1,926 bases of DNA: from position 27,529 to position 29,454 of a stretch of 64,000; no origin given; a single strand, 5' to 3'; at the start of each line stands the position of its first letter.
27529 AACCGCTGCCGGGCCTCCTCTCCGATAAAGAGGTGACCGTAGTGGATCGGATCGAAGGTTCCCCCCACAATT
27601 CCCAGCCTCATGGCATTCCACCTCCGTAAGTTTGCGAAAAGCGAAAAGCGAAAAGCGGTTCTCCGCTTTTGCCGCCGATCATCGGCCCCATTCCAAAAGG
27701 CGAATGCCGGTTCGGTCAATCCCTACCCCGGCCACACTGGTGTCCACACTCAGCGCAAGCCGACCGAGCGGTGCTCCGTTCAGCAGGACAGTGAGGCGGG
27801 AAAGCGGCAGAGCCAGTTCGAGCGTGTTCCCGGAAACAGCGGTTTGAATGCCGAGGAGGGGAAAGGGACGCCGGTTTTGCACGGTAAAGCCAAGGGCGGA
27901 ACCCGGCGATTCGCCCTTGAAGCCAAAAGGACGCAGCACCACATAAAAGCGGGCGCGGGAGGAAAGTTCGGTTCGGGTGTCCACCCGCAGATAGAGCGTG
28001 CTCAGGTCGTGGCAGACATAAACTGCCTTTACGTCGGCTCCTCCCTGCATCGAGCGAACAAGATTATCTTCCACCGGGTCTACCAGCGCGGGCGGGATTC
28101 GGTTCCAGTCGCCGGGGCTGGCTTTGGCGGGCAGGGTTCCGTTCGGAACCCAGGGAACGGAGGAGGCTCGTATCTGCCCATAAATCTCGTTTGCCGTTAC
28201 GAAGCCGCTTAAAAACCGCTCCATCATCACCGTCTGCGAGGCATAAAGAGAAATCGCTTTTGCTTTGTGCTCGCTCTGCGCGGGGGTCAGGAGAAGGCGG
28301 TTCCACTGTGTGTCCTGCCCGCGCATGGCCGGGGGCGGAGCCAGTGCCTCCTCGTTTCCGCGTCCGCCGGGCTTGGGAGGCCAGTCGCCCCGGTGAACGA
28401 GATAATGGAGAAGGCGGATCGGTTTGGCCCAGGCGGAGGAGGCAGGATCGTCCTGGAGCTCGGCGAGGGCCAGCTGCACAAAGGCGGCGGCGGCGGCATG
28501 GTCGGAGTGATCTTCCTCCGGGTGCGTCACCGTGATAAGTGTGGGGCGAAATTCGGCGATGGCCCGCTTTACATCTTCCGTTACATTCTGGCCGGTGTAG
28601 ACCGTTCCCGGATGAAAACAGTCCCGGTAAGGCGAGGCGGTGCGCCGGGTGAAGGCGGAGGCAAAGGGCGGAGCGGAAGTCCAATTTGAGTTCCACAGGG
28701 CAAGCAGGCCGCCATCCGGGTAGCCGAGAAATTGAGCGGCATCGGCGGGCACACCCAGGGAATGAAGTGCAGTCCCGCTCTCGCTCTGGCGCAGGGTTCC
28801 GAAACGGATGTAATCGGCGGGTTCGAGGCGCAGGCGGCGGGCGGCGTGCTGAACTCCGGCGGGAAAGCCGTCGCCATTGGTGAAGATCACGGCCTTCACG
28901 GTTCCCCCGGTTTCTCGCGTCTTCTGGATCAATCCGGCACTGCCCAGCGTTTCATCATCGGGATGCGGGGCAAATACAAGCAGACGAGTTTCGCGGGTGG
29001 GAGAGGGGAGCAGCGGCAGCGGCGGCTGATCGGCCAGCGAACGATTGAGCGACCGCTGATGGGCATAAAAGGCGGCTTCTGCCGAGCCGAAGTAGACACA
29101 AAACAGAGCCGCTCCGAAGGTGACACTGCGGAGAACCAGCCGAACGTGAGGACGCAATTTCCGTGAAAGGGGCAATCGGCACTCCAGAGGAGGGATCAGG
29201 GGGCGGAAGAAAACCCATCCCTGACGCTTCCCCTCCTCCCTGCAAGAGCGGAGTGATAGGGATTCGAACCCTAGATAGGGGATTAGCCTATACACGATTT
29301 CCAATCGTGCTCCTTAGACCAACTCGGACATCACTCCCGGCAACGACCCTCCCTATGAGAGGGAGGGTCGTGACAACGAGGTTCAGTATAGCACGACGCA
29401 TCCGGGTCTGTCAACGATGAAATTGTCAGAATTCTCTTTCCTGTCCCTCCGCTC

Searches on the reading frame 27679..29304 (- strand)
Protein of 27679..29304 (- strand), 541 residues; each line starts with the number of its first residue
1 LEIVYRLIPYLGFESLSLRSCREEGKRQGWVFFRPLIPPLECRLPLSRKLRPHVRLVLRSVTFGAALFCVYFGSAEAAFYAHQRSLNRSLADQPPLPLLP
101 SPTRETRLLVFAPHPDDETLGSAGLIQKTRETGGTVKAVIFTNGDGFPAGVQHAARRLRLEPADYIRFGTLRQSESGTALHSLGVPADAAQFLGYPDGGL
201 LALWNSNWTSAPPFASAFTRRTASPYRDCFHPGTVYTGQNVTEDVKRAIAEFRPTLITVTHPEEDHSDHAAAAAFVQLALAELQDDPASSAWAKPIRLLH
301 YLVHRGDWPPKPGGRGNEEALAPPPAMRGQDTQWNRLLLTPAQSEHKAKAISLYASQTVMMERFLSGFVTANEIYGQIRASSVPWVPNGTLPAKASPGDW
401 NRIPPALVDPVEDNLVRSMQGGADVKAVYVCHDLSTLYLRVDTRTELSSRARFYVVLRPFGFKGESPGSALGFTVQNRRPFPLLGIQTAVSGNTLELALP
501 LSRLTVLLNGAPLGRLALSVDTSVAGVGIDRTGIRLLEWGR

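Call 55: search_protein_families(library=pfam, proteins=[window:27679-29304:-], max_evalue=0.001)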
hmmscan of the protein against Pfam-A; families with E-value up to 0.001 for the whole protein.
window:27679-29304:- (541 aa): 1 family
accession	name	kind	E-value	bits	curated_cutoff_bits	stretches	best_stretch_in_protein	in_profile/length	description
PF02585.22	PIG-L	-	3.3e-25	89.5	28.2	1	109-278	1-127/129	GlcNAc-PI de-N-acetylase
